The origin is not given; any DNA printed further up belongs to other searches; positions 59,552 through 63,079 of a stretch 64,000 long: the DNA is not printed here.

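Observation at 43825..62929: AraC-linked 18-kb locus of Sec-secreted giants (helical/LamG protein, heparinase II/III-like protein, P4-P6) plus a 36-aa peptide: candidate undescribed extracellular system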

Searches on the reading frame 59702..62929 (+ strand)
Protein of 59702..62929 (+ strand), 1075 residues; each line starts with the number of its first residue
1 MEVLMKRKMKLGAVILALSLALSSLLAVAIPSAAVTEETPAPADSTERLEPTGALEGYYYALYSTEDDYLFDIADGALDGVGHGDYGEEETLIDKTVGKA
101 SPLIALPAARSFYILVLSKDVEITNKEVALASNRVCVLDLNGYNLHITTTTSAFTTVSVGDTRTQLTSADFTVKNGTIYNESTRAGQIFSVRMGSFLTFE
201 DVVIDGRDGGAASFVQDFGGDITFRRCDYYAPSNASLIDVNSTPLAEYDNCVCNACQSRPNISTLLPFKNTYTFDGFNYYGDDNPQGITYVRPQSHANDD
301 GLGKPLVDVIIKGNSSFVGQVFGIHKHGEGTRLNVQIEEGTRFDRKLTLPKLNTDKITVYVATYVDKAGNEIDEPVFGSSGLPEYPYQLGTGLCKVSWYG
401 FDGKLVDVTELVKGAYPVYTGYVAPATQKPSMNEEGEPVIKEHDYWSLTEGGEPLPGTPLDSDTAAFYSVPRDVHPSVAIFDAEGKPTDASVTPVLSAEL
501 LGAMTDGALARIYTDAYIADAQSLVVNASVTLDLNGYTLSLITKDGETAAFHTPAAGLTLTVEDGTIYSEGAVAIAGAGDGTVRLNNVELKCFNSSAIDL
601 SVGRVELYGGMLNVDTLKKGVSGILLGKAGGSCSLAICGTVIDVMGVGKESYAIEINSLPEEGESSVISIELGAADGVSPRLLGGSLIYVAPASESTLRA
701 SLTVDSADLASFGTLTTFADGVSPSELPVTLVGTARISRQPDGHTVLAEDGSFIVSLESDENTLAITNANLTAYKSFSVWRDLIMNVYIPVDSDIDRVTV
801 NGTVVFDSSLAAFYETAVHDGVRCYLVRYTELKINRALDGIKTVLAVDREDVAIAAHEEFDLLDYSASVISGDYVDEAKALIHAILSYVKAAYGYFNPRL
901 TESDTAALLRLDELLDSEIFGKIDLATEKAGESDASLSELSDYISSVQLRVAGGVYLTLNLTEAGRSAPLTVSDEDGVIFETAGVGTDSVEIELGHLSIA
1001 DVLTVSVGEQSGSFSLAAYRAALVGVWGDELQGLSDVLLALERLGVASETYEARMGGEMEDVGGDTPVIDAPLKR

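Call 3: search_protein_families(library=pfam, proteins=[window:59702-62929:+], max_evalue=0.01)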
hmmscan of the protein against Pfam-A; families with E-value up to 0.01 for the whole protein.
window:59702-62929:+ (1075 aa): 0 families

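Call 7: search_protein_families(library=ncbifam, proteins=[window:59702-62929:+], max_evalue=0.1)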
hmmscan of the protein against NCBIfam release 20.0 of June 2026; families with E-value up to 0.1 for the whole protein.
window:59702-62929:+ (1075 aa): 0 families

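Call 30: search_protein_families(library=phrogs, proteins=[window:59702-62929:+], max_evalue=0.01)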
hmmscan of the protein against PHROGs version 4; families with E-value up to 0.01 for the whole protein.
window:59702-62929:+ (1075 aa): 0 families

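Call 86: find_encoding_contigs(protein=window:59714-62929:+, flank=10000, max_places=2)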
Protein window:59714-62929:+ (1071 aa): no gene with exactly this product is on record in the collection.
